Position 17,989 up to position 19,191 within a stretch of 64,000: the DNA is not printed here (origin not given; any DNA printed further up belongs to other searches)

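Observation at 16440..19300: Contiguous sigma-54 activator, candidate -24/-12 promoter and RpoS-like sigma factor cassette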

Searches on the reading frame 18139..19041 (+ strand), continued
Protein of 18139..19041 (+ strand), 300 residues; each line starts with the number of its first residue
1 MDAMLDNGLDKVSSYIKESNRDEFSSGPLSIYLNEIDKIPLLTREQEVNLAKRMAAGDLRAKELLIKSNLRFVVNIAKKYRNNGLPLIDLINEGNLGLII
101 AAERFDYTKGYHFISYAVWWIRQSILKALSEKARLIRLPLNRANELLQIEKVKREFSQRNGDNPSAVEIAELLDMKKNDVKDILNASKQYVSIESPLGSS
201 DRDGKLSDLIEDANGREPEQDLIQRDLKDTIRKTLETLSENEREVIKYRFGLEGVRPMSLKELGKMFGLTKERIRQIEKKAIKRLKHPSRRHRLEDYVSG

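Call 75: search_protein_representatives(alignment_id=A1)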
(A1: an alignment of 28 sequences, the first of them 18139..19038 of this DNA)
Query: 28 sequences, 296 profile positions. Proteins with E-value up to 0.001 (for the whole library): 150050; up to 1e-10: 88994; up to 1e-30: 34941. The best 150 are listed.
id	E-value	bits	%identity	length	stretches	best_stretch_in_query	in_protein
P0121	6.7e-132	455.6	-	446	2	12-265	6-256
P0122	3.8e-116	403.9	-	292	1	10-294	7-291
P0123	4.5e-114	397.0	-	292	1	11-294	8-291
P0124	4.7e-110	383.8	-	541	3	42-285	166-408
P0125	2.9e-109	381.2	-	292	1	20-294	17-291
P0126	5.4e-107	373.8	-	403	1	17-294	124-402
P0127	6.5e-104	363.7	-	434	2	27-288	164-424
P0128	2.0e-102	358.8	-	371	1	12-294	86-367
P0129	1.8e-101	355.7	-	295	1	7-295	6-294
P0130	3.2e-99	348.3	-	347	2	55-267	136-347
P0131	5.2e-99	347.6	-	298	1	10-294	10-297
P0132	8.1e-98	343.7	-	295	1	20-294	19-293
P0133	7.2e-97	340.6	-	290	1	15-294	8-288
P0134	9.6e-96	336.9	-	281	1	26-294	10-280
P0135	1.9e-95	335.9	-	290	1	12-293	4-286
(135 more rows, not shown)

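Call 77: find_encoding_contigs(protein=P0006, flank=7000, max_places=3)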
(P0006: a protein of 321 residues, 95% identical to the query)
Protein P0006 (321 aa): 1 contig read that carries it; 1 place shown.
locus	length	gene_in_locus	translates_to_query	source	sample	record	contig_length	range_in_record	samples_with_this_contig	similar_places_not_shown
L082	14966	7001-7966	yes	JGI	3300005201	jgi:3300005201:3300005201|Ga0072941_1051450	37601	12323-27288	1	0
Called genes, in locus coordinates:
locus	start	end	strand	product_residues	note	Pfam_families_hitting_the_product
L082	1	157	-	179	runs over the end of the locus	PF13690:CheX (weak)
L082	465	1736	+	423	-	PF13177:DNA_pol3_delta2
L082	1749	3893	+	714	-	PF02086:MethyltransfD12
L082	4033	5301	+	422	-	PF13487:HD_5, PF01966:HD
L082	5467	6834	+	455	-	PF00072:Response_reg, PF00158:Sigma54_activat, PF14532:Sigma54_activ_2, PF25601:AAA_lid_14, PF02954:HTH_8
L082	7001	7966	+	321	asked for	PF00140:Sigma70_r1_2, PF04542:Sigma70_r2, PF04539:Sigma70_r3, PF04545:Sigma70_r4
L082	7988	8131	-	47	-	-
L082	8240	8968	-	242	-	PF00149:Metallophos, PF12850:Metallophos_2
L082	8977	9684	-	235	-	PF01066:CDP-OH_P_transf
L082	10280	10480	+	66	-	-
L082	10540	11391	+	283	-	PF04909:Amidohydro_2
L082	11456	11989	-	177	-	PF09918:DUF2148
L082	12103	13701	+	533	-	-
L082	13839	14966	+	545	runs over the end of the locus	-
